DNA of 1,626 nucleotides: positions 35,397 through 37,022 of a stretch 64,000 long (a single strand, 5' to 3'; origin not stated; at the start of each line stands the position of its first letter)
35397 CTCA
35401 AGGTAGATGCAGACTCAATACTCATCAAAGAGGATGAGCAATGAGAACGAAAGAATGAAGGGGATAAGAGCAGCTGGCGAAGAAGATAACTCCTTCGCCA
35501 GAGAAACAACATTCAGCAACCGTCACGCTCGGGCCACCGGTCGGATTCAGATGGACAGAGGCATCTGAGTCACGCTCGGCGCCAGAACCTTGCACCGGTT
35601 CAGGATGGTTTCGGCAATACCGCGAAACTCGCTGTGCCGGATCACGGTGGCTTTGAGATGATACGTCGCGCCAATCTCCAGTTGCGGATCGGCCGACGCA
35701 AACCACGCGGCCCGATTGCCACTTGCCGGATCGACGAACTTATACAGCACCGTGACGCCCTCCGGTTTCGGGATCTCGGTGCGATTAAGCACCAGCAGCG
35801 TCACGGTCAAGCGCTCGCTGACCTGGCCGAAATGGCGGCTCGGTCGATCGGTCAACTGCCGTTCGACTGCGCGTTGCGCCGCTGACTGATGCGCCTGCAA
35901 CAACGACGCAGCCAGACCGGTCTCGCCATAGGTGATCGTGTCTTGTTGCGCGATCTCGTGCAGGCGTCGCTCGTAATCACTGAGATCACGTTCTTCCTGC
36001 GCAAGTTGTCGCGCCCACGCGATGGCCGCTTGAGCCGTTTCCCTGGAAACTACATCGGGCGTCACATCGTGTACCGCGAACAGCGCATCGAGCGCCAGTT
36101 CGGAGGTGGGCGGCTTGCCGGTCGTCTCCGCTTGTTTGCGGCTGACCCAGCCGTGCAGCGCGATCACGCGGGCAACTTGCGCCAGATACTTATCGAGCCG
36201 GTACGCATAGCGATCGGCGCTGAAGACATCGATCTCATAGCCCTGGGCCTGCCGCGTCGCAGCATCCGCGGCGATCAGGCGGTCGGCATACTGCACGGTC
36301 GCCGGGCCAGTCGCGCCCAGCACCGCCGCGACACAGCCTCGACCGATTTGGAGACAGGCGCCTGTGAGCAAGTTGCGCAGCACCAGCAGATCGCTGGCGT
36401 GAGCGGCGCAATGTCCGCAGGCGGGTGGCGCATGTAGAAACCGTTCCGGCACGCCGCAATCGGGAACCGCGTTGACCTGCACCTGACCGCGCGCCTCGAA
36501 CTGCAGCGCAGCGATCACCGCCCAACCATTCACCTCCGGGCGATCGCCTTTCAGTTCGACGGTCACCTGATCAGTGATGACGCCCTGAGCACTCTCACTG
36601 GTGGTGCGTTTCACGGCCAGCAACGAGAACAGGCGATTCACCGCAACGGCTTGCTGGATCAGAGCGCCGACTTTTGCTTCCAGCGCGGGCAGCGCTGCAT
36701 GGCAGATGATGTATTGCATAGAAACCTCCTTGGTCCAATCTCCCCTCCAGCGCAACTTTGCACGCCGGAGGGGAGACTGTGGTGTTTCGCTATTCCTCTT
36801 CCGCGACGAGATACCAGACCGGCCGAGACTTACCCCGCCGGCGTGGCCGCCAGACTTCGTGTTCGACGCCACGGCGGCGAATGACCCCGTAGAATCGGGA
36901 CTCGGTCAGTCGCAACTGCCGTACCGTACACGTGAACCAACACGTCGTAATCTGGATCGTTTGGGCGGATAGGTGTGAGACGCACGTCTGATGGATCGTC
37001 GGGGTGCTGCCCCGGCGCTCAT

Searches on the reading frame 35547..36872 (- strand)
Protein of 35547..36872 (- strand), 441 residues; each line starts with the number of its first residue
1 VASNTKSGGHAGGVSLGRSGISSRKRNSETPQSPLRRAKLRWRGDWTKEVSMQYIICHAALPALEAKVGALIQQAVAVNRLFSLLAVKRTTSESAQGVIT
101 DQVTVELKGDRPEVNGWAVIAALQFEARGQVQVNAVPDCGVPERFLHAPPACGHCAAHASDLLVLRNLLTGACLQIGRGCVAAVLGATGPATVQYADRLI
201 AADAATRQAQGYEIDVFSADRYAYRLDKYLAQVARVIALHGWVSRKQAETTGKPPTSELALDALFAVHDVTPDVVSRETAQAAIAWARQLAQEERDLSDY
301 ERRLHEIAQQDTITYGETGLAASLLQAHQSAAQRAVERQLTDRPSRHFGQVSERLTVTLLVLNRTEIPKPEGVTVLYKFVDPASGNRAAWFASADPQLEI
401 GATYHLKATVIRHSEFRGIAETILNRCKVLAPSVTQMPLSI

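Call 10: search_protein_families(library=pfam, proteins=[window:35547-36872:-], max_evalue=0.01)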
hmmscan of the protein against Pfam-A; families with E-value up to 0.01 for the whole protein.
window:35547-36872:- (441 aa): 0 families

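Call 27: search_protein_families(library=phrogs, proteins=[window:35547-36872:-], max_evalue=0.01)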
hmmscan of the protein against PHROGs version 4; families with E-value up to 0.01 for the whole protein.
window:35547-36872:- (441 aa): 4 families
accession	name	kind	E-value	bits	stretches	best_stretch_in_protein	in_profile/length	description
phrog_2319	-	unknown function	2.7e-32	113.5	1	54-429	6-396/399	-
phrog_3628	-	unknown function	6e-09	36.5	1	334-430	161-256/257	-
phrog_30451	-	unknown function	1.8e-05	25.4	1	340-431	183-281/287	-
phrog_27218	-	unknown function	4.1e-05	24.5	1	331-429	93-189/192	-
